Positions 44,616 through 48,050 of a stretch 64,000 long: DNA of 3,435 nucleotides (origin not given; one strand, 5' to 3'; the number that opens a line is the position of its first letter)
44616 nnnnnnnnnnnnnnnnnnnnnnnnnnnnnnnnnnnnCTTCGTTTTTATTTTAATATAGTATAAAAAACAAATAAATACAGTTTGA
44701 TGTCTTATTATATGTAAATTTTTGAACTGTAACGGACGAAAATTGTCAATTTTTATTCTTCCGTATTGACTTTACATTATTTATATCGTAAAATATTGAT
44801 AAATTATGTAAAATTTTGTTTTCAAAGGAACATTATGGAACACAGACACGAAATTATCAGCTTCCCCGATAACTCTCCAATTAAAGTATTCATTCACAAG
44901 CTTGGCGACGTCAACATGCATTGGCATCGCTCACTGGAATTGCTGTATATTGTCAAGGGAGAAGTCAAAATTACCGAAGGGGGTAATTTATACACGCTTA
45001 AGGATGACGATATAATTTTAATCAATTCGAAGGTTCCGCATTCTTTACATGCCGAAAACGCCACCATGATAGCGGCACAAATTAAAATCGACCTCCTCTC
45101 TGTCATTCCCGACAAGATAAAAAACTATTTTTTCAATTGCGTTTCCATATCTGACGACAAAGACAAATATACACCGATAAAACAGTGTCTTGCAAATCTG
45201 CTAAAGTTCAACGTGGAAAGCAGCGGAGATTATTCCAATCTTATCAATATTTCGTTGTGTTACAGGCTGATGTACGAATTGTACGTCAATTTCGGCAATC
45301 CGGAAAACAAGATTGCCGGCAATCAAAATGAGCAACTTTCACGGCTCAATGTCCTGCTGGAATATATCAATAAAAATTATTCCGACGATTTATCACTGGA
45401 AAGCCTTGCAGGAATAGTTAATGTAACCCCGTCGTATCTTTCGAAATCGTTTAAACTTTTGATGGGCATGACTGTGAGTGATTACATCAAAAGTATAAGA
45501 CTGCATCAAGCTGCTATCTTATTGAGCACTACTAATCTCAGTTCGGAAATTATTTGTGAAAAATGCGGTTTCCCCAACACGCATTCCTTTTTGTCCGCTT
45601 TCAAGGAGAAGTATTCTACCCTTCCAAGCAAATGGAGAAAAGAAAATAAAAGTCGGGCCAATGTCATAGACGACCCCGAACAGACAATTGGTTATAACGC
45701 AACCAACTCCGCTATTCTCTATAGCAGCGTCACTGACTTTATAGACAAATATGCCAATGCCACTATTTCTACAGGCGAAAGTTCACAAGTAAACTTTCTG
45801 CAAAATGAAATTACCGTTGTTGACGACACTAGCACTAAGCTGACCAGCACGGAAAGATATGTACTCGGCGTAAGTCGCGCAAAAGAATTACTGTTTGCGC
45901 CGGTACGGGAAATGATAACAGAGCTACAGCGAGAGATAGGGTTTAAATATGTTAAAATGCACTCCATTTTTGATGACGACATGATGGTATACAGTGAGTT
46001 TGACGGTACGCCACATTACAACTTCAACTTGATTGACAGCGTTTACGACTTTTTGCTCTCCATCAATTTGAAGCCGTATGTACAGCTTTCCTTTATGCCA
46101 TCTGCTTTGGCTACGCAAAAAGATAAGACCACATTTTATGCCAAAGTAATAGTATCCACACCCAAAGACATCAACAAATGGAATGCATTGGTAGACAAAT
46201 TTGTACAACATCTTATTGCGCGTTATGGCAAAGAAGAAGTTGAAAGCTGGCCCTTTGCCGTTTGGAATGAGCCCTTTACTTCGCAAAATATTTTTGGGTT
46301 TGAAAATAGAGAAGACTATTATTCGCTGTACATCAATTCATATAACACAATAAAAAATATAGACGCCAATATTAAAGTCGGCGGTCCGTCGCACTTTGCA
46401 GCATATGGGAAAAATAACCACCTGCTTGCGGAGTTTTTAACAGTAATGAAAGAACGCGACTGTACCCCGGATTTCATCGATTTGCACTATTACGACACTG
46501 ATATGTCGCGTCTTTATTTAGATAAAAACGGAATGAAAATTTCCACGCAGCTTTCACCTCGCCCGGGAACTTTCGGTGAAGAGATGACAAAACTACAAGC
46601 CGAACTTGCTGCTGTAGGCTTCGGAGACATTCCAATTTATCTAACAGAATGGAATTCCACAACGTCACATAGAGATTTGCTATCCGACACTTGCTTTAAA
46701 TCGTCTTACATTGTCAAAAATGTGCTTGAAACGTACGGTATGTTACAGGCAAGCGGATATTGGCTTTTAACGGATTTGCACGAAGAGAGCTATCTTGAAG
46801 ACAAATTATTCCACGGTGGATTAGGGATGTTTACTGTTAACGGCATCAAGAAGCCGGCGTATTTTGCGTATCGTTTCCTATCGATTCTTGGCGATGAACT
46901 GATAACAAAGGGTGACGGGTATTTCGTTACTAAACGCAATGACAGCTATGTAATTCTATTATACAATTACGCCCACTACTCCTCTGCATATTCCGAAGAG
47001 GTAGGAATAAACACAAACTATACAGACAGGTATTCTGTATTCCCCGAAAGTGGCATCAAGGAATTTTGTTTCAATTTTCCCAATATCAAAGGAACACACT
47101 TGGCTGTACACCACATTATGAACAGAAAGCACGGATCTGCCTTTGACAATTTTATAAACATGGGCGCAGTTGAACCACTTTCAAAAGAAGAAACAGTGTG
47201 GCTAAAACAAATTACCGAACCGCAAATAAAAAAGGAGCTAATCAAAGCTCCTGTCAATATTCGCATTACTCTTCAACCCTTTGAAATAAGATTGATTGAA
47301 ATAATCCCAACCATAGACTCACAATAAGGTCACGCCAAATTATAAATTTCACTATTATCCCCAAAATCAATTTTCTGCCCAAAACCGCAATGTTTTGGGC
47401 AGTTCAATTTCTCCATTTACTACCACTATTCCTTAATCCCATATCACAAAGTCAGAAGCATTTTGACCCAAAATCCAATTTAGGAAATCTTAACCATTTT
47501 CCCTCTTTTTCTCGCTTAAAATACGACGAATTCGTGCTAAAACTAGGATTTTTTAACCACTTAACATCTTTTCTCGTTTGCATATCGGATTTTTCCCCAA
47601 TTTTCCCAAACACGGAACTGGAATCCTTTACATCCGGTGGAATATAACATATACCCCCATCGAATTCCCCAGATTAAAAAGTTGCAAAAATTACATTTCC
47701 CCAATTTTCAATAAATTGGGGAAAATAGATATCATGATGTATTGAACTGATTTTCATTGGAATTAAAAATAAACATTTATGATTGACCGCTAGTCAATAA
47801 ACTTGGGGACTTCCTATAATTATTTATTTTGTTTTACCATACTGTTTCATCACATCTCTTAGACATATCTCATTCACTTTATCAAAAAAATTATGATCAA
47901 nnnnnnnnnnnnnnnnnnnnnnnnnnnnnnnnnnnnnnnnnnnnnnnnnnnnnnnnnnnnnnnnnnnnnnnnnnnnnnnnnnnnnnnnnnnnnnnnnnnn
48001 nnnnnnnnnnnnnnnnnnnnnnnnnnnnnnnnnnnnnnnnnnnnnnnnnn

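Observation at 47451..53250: ~275-bp direct repeats follow the last gene of two successive modules and bracket a 5.5-kb cassette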

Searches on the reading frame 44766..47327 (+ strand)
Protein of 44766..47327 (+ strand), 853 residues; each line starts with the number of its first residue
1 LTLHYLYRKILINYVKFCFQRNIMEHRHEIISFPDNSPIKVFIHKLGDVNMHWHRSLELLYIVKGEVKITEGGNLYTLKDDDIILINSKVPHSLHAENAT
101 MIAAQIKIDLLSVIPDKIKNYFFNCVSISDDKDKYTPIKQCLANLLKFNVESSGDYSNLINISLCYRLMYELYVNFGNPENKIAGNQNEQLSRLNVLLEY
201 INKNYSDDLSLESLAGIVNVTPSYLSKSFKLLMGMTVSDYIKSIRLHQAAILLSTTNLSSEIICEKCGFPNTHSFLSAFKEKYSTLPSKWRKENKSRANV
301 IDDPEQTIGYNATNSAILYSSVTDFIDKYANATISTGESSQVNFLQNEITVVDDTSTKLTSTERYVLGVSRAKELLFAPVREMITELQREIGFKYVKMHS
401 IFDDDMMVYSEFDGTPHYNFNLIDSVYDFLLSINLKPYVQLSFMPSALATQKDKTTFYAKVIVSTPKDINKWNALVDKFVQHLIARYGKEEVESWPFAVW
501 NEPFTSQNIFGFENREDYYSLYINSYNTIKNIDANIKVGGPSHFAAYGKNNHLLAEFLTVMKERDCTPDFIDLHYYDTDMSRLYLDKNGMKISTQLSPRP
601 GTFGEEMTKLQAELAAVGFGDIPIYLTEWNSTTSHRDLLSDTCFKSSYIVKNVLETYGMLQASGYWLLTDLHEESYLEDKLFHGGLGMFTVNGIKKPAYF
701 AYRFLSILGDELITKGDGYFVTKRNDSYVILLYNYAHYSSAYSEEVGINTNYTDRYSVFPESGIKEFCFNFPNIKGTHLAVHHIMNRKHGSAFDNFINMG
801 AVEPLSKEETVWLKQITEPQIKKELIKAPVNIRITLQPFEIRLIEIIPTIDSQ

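Call 8: search_protein_families(library=pfam, proteins=[window:44766-47327:+], max_evalue=0.01)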
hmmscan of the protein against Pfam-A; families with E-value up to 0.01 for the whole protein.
window:44766-47327:+ (853 aa): 7 families
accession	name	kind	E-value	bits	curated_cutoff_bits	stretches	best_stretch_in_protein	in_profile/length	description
PF01229.23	Glyco_hydro_39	-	4.9e-69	233.8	26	1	354-823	9-461/472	Glycosyl hydrolases family 39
PF12833.13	HTH_18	-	1.2e-16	61.1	33.6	1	214-292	1-79/80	Helix-turn-helix domain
PF07883.17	Cupin_2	-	5.6e-10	39.2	27.2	1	49-97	11-59/70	Cupin domain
PF00165.29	HTH_AraC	-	9.6e-10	38.8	26.6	1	202-242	2-42/42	Bacterial regulatory helix-turn-helix proteins, AraC family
PF02311.25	AraC_binding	-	2.7e-08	34.1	21.1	1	50-98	17-65/135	AraC-like ligand binding domain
PF11790.14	Glyco_hydro_cc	-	0.00036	20.6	21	1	520-582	90-150/237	Glycosyl hydrolase catalytic core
PF06339.18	Ectoine_synth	-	0.0098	16.6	27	0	46-99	45-100/127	Ectoine synthase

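Call 21: find_related_loci(query=window:44835-47327:+, collection=genome_contigs, flank=10000)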
Query window:44835-47327:+ (830 aa) in genome_contigs; peptide patterns used: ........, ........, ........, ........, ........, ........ (x = any residue, [..] = any of these).
77 stretches matched a pattern; 23 encode a relative of the query (tblastn E <= 1e-3); 22 distinct loci.
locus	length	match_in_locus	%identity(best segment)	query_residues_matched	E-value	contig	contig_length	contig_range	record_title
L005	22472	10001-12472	74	1-825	0e+0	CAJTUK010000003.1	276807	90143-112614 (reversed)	MAG TPA_asm: uncultured Christensenella sp. isolate MGBC114492 genome assembly, contig: MGBC114492.3, whole genome shotg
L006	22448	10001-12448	72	1-827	0e+0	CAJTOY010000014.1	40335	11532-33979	MAG TPA_asm: uncultured Christensenella sp. isolate MGBC106726 genome assembly, contig: MGBC106726.14, whole genome shot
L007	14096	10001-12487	69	1-830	0e+0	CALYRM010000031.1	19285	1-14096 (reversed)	MAG: uncultured Clostridia bacterium isolate SRR7188236_bin.49_metaWRAP_v1.3_MAG genome assembly, contig: ERZ9280836.134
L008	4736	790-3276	69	1-830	0e+0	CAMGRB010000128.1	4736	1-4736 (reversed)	MAG: uncultured Clostridia bacterium isolate SRR11551381_bin.19_metaWRAP_v1.3_MAG genome assembly, contig: ERZ11474004.1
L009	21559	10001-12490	57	1-826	0e+0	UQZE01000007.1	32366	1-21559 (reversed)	uncultured Clostridiales bacterium isolate UMGS775 genome assembly, contig: NODE_110_length_32366_cov_8.1298, whole geno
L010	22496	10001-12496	56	1-830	0e+0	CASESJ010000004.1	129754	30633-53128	uncultured Clostridia bacterium isolate O4_L1_380380_idba_bin.129 genome assembly, contig: O4_L1_380380_idba_bin.129.fa_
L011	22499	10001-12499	55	1-830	0e+0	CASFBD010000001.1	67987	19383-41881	uncultured Firmicutes bacterium isolate B17_L3_340340_idba_bin.76 genome assembly, contig: B17_L3_340340_idba_bin.76.fa_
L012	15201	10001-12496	53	1-826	0e+0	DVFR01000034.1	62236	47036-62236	MAG TPA_asm: Candidatus Coproplasma stercoravium isolate CHK180-19203 CHK180__C121589_L62236_ERR3414575, whole genome sh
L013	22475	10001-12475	63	1-825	0e+0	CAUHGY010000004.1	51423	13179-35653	MAG TPA_asm: uncultured Clostridia bacterium isolate SRR16280020_bin.31_MetaWRAP_v1.3_MAG genome assembly, contig: ERZ19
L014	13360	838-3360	38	1-825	7e-174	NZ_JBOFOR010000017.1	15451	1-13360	MAG: Romboutsia sp. isolate WFFMC_MAG_257 k139_258741_flag=0_multi=15.8809_len=15451, whole genome shotgun sequence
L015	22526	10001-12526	37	1-825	3e-170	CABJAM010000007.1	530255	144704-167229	Lachnospiraceae bacterium isolate MGYG-HGUT-00127 genome assembly, contig: .20298_3_59.7, whole genome shotgun sequence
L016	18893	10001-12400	36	30-823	2e-163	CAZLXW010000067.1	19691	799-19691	MAG TPA_asm: uncultured Eubacteriales bacterium isolate SRP241341_co1_141 genome assembly, contig: NODE_3142_length_1969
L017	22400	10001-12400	36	30-823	1e-160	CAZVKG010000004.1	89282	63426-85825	MAG TPA_asm: uncultured Eubacteriales bacterium isolate SRP241341_co1_252 genome assembly, contig: NODE_337_length_89282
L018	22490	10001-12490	36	1-825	8e-156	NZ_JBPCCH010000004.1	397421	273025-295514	Robertmurraya sp. P23 P23_scaffold4, whole genome shotgun sequence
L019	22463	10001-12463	36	5-823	1e-152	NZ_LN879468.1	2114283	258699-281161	Clostridium massiliamazoniense strain ND2, whole genome shotgun sequence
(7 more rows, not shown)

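Call 37: find_encoding_contigs(protein=window:44835-47327:+, flank=10000, max_places=10)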
Protein window:44835-47327:+ (830 aa): 3 contigs read that carry it; 2 places shown.
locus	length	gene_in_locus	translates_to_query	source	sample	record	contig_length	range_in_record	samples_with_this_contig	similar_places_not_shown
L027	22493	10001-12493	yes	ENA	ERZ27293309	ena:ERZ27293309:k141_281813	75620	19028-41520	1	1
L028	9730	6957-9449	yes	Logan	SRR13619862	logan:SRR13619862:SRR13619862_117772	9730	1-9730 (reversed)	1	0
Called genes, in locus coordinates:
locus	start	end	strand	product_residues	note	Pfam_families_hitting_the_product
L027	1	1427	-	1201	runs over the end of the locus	-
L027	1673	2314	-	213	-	PF00702:Hydrolase, PF13419:HAD_2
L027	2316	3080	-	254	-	PF00756:Esterase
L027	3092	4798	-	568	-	PF00933:Glyco_hydro_3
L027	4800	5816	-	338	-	PF02653:BPD_transp_2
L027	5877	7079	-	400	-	-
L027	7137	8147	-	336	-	PF02653:BPD_transp_2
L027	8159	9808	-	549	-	PF00005:ABC_tran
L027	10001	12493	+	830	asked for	PF02311:AraC_binding, PF07883:Cupin_2, PF00165:HTH_AraC (weak), PF12833:HTH_18, PF01229:Glyco_hydro_39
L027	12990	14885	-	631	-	-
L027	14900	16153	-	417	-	PF11185:DUF2971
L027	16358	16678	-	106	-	-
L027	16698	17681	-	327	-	PF14622:Ribonucleas_3_3, PF00636:Ribonuclease_3, PF00035:dsrm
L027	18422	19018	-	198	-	-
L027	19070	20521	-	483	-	PF28123:DUF8370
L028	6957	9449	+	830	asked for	PF02311:AraC_binding, PF07883:Cupin_2, PF00165:HTH_AraC (weak), PF12833:HTH_18, PF01229:Glyco_hydro_39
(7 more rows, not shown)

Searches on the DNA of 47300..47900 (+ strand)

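Call 31: search_dna_similar(query=window:47440-47730:+, collection=plasmids, mode=distant, max_evalue=0.01)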
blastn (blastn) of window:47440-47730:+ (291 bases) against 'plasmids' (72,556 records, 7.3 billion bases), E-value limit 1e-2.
No match.

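Call 32: search_dna_similar(query=window:47440-47730:+, collection=phages, mode=distant, max_evalue=0.01)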
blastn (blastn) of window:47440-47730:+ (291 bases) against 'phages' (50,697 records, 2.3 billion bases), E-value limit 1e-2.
No match.

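Call 71: search_rna_families(source=window, start=47300, end=47900, threshold=evalue, max_evalue=10)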
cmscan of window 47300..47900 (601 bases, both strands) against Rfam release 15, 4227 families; matches with E-value up to 10: 14.
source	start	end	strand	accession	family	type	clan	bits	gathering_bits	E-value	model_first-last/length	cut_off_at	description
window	47685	47728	+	RF02584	KRAS_3UTR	Cis-reg;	-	20.6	49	9.5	1-49/49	no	KRAS 3' UTR cis-regulatory element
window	47693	47732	+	RF02751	ES036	Gene; sRNA;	-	18.8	37.6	0.58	1-43/43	no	ES036 (CssrF) sRNA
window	47585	47725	-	RF04310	nqrA-II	Cis-reg;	-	18.6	55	1.5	1-174/174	no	nqrA-II ncRNA motif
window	47353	47402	+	RF01456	VrrA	Gene; antisense;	-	18.3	50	1.4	86-134/140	no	Vibrio regulatory RNA of OmpA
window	47375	47402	+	RF04067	mir-4520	Gene; miRNA;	-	17.9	90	0.3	21-49/70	no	mir-4520 microRNA precursor family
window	47375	47402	-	RF04067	mir-4520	Gene; miRNA;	-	17.8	90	0.32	21-49/70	no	mir-4520 microRNA precursor family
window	47367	47501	-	RF01769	greA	Cis-reg; leader;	-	17.4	60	1.4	1-124/124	no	Enterobacteria greA leader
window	47676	47722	+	RF02431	SpF22_sRNA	Gene; sRNA;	-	14.8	55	3.4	82-133/140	no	Streptococcus sRNA SpF22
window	47827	47886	-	RF01647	ceN61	Gene; snRNA; snoRNA; CD-box;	-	14.1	60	5.5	1-72/72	no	Caenorhabditis snoRNA ceN61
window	47698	47734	-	RF02399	NsiR1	Gene; sRNA;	-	14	39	5.5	15-52/60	no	Nitrogen stress-induced RNA 1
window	47634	47742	+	RF01264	snR83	Gene; snRNA; snoRNA; HACA-box;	CL00023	13.4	75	1.4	1-308/308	no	Small nucleolar RNA snR83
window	47665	47748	-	RF00015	U4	Gene; snRNA; splicing;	CL00007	11.6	46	4.5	60-138/138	no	U4 spliceosomal RNA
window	47692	47753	+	RF02081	STnc550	Gene; sRNA;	-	11.5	48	2.5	1-388/388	no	Enterobacterial sRNA STnc550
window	47344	47401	-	RF01264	snR83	Gene; snRNA; snoRNA; HACA-box;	CL00023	10.5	75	8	1-308/308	no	Small nucleolar RNA snR83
